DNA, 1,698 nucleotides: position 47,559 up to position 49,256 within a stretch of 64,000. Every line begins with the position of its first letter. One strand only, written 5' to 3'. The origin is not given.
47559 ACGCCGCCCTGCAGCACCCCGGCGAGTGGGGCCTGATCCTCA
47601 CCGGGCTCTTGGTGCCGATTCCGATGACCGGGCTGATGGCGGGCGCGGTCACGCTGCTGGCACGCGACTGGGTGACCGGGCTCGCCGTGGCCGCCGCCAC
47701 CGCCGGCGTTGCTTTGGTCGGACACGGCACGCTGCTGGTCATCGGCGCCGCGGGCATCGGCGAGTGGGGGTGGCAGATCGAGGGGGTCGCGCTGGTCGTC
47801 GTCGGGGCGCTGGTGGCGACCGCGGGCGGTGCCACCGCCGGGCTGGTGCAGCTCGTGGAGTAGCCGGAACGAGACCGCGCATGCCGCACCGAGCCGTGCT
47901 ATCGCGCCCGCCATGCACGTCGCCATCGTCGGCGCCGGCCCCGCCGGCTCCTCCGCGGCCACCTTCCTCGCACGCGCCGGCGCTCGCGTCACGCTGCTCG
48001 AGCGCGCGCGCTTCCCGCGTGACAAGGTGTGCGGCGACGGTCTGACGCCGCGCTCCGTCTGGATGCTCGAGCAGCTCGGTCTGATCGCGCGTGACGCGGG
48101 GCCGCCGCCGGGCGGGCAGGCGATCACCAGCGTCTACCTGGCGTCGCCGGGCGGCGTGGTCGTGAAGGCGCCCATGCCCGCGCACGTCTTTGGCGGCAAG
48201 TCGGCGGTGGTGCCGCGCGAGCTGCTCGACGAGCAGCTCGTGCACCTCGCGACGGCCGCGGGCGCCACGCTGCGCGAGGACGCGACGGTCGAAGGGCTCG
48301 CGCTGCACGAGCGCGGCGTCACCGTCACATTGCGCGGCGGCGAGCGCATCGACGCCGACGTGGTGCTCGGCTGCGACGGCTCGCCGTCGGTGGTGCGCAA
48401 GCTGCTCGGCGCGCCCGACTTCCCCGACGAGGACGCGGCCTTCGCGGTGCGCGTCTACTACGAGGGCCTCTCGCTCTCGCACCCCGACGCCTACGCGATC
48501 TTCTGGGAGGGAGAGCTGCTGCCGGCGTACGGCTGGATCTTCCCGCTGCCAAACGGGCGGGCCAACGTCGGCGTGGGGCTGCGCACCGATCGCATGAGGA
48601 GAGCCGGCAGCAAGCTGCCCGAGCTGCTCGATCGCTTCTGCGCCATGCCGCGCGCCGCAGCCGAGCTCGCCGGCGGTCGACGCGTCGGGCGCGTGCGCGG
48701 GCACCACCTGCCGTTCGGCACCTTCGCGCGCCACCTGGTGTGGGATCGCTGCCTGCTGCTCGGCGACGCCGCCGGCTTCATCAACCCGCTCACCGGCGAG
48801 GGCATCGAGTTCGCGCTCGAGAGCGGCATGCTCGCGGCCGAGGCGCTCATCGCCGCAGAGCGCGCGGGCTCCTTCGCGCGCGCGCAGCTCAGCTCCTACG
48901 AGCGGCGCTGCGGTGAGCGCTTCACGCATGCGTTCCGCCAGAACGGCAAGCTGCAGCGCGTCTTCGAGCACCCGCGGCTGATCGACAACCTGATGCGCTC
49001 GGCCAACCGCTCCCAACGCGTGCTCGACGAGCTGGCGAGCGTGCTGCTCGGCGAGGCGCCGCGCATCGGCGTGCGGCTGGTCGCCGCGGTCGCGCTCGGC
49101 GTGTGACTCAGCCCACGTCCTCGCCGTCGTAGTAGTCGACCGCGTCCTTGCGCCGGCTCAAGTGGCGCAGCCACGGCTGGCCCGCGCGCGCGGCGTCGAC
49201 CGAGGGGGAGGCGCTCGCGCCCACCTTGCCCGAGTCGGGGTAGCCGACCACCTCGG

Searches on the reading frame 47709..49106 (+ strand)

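Call 79: search_protein_families(library=pfam, proteins=[window:47709-49106:+], max_evalue=0.0001)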
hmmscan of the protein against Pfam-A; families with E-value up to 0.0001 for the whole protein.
window:47709-49106:+ (465 aa): 9 families
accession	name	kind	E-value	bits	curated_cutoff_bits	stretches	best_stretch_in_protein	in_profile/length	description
PF01494.25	FAD_binding_3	-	7.3e-31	108.1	22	1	70-408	3-345/349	FAD binding domain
PF04820.20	Trp_halogenase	-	2.7e-13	50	21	1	171-407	158-377/458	Tryptophan halogenase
PF01266.30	DAO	-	9.2e-12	45.6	27.9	1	70-102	1-33/353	FAD dependent oxidoreductase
PF07992.20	Pyr_redox_2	-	1.5e-08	34.8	26.1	1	69-103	1-31/291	Pyridine nucleotide-disulphide oxidoreductase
PF13450.12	NAD_binding_8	-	3.2e-08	34.2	21.9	1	73-101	1-29/68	NAD(P)-binding Rossmann-like domain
PF05834.18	Lycopene_cycl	-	9.1e-07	28.7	23.4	1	71-228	2-144/380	Lycopene cyclase protein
PF00070.33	Pyr_redox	-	6.8e-06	27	22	1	70-104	1-35/82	Pyridine nucleotide-disulphide oxidoreductase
PF12831.13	FAD_oxidored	-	3.1e-05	23.9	27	1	71-102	2-33/416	FAD dependent oxidoreductase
PF03486.20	HI0933_like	-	7.7e-05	22.7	50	0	70-108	2-40/244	HI0933-like protein Rossmann domain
